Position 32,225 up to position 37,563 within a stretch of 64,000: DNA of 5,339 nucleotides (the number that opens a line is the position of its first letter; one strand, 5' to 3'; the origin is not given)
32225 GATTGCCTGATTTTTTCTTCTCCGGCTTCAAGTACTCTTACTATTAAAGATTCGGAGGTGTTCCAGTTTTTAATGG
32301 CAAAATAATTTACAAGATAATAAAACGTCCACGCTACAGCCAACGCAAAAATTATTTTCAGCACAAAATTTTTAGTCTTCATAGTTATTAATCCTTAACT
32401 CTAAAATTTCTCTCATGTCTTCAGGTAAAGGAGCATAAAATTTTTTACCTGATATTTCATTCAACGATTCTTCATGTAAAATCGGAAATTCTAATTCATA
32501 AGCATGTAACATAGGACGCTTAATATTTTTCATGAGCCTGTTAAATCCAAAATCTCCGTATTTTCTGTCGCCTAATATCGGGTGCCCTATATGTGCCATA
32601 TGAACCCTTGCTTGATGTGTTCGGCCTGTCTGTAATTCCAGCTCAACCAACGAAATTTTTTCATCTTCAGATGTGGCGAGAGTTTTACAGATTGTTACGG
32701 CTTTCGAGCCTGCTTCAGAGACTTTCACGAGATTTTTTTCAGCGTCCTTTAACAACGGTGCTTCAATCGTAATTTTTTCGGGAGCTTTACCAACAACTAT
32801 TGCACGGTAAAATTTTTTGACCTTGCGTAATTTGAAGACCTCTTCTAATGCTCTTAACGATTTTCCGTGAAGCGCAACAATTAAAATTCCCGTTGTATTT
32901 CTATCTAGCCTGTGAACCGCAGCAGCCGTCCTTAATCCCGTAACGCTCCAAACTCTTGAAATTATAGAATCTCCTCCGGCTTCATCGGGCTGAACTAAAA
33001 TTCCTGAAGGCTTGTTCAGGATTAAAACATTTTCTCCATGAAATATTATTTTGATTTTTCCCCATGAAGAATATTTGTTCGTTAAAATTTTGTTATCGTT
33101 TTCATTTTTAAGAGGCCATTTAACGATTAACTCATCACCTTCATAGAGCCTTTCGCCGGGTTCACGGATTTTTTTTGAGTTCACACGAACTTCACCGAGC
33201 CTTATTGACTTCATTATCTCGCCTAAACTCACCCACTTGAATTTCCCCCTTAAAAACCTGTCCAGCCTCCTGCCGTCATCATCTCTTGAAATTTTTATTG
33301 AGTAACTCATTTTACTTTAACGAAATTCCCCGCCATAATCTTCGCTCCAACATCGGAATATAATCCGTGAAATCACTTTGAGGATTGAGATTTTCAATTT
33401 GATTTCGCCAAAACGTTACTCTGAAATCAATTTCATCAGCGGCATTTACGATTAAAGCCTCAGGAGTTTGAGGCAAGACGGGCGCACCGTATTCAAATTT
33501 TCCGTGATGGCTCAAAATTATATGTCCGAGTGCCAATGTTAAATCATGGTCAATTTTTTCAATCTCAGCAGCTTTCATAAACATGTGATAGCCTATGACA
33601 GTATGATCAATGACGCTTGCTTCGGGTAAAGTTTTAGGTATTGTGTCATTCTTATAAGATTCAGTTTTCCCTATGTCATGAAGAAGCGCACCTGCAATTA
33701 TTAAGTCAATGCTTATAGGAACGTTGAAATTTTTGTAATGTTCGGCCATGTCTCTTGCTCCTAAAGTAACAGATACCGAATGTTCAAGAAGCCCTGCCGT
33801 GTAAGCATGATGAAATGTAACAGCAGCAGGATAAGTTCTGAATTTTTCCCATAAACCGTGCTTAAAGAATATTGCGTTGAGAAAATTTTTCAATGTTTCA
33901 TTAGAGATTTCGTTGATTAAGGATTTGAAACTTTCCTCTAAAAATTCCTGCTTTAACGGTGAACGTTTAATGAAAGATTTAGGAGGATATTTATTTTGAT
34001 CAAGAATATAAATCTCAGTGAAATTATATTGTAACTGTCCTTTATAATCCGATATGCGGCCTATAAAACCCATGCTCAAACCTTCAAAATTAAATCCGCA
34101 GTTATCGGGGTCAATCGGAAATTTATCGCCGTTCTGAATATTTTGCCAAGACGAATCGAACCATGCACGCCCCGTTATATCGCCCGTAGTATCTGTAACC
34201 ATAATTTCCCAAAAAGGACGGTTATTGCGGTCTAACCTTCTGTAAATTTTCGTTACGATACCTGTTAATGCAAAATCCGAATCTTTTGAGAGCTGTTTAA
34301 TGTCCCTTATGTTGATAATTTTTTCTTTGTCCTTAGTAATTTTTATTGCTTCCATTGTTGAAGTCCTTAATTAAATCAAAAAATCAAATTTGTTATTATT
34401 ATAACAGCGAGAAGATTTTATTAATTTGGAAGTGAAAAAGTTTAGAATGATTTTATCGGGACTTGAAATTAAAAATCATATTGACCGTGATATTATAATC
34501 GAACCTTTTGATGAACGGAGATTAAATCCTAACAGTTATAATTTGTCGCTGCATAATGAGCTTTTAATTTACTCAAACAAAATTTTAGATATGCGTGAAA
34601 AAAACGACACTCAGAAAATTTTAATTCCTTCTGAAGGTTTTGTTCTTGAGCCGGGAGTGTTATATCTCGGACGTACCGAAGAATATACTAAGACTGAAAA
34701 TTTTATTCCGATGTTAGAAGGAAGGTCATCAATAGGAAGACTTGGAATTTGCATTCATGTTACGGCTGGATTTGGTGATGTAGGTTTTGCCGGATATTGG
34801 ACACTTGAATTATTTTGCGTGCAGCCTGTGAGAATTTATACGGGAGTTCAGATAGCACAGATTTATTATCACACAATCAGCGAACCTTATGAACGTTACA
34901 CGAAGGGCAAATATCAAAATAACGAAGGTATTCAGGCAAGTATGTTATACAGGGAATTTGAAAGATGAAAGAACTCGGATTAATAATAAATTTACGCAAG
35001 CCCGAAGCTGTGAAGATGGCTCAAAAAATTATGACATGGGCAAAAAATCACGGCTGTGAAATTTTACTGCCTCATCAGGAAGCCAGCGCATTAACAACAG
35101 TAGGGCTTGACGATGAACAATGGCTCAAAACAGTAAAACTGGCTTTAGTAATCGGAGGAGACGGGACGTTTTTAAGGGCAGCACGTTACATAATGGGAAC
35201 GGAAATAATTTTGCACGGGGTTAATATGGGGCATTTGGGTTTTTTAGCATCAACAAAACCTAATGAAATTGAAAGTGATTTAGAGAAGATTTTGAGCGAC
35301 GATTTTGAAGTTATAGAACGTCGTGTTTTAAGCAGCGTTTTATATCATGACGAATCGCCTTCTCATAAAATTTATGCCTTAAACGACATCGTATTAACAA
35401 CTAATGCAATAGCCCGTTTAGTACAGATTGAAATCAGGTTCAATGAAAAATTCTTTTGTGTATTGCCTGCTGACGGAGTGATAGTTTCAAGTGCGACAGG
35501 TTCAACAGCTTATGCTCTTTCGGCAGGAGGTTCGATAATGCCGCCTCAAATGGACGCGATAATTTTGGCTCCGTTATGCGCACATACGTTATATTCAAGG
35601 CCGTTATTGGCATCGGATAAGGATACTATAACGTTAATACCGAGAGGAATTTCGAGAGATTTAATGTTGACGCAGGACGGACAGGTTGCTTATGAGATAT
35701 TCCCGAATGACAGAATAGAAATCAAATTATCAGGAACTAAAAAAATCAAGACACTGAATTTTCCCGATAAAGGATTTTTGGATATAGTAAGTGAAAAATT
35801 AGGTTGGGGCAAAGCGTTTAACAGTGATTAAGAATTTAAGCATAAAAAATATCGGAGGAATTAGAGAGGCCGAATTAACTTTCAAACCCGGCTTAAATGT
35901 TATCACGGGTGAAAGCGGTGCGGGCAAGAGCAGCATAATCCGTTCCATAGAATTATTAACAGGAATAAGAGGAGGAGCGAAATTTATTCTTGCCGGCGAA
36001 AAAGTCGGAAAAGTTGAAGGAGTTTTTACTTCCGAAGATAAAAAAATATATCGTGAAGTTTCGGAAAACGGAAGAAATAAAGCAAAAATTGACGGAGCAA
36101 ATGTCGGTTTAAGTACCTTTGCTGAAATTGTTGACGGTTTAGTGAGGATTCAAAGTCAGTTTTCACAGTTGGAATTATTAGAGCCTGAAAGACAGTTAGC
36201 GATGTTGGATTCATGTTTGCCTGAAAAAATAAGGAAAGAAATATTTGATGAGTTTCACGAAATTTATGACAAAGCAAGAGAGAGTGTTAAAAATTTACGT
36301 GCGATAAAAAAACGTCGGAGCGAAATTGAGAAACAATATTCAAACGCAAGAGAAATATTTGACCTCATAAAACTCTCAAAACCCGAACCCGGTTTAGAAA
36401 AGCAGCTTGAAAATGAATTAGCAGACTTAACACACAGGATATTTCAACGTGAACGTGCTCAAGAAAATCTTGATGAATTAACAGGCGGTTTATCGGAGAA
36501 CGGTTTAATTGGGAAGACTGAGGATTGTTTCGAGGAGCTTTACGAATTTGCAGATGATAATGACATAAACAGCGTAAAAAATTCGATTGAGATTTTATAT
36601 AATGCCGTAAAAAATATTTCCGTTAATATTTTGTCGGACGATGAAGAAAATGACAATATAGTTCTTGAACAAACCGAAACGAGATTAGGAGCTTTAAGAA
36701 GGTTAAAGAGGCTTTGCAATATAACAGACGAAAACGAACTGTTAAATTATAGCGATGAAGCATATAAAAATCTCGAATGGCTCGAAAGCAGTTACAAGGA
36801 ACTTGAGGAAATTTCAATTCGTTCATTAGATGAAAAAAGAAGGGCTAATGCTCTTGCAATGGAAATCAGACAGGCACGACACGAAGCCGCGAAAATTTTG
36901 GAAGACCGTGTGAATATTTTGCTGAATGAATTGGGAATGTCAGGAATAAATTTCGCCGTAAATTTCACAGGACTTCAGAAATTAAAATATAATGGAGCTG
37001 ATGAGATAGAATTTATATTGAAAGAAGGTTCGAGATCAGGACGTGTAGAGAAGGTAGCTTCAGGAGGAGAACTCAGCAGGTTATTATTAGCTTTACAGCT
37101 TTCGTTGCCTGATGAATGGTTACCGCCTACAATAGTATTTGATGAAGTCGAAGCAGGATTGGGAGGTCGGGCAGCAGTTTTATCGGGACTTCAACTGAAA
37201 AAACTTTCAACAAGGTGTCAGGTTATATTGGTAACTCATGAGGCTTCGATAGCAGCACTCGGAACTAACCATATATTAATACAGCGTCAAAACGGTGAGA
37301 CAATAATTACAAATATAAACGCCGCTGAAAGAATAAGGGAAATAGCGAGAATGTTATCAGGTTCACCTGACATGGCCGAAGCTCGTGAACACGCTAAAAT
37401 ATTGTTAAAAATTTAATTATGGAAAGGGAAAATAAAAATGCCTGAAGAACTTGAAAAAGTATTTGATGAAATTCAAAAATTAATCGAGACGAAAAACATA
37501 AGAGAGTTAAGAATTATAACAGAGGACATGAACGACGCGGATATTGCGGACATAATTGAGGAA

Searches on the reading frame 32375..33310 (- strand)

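Call 47: search_protein_families(library=pfam, proteins=[window:32375-33310:-], max_evalue=0.00001)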
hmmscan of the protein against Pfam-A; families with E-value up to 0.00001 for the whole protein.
window:32375-33310:- (312 aa): 1 family
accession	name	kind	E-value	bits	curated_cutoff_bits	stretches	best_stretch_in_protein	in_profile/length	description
PF00849.27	PseudoU_synth_2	-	7e-32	111.2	26.8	1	94-240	1-152/152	RNA pseudouridylate synthase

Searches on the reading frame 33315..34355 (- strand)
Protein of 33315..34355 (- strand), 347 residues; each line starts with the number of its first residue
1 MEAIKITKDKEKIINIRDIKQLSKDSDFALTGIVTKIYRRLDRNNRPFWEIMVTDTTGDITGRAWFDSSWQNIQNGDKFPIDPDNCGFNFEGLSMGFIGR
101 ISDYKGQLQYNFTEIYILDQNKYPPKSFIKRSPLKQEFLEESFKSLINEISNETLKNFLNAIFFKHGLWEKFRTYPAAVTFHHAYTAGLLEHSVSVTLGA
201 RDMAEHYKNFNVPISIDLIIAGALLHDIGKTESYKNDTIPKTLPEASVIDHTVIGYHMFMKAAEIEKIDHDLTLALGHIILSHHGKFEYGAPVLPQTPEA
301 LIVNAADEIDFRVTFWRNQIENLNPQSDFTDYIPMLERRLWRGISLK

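Call 47: search_protein_families(library=pfam, proteins=[window:33315-34355:-], max_evalue=0.00001)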
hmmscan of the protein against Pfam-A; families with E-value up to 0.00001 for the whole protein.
window:33315-34355:- (347 aa): 1 family
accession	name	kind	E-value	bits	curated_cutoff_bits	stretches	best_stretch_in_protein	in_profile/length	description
PF01966.28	HD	-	2.1e-16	60.7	22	1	190-310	2-114/116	HD domain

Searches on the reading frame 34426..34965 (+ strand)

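Call 9: search_protein_families(library=pfam, proteins=[window:34426-34965:+], max_evalue=0.001)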
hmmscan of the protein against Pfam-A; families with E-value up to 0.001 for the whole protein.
window:34426-34965:+ (180 aa): 1 family
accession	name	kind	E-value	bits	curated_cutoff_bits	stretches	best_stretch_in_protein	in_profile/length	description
PF22769.1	DCD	-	4e-38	131.3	27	1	9-150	1-152/153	dCTP deaminase-like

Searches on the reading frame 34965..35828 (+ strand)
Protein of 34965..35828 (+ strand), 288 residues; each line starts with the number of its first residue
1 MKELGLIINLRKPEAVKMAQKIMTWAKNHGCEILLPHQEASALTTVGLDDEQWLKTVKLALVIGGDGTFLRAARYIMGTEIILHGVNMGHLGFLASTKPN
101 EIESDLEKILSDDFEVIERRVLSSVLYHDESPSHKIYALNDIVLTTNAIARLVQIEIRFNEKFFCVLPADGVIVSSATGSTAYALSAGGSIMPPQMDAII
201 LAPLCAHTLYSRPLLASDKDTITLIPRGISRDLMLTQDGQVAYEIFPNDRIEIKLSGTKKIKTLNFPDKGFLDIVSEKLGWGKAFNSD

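Call 9: search_protein_families(library=pfam, proteins=[window:34965-35828:+], max_evalue=0.001)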
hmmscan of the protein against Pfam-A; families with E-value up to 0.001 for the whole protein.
window:34965-35828:+ (288 aa): 2 families
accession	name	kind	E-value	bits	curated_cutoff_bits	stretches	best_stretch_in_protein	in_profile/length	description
PF20143.4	NAD_kinase_C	-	1.5e-27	96.2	23.7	1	139-259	1-120/126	ATP-NAD kinase C-terminal domain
PF01513.26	NAD_kinase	-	9.6e-18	65.2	25.5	1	4-113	1-129/130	ATP-NAD kinase N-terminal domain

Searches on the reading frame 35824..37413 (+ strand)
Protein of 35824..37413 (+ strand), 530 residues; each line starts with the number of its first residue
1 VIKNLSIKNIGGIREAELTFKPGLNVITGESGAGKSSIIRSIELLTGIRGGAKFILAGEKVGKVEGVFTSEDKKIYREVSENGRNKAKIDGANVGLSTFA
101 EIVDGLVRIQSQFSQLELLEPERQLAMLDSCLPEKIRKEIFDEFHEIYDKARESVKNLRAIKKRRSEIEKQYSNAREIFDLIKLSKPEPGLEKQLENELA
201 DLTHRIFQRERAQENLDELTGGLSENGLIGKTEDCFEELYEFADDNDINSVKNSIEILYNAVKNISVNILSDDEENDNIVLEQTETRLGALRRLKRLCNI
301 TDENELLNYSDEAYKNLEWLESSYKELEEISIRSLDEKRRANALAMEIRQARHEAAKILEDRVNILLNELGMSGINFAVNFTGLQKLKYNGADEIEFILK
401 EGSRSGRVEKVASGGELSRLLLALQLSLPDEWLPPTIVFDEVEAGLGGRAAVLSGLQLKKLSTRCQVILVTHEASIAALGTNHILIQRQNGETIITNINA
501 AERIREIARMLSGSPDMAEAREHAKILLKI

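Call 9: search_protein_families(library=pfam, proteins=[window:35824-37413:+], max_evalue=0.001)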
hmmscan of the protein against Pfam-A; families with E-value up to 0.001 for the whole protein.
window:35824-37413:+ (530 aa): 5 families
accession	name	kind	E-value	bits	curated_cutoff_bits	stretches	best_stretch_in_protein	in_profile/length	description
PF02463.25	SMC_N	-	8.7e-16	58.4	40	1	1-488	1-213/220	RecF/RecN/SMC N terminal domain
PF13476.12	AAA_23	-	9e-12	46.5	27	1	5-198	2-192/201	AAA domain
PF13304.12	AAA_21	-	3.2e-06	27.9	27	0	24-475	1-301/304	AAA domain, putative AbiEii toxin, Type IV TA system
PF13175.12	AAA_15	-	0.00011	22.4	32.1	1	1-371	1-302/374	AAA ATPase domain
PF13514.12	AAA_27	-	0.00078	19.5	22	1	2-49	3-54/206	AAA domain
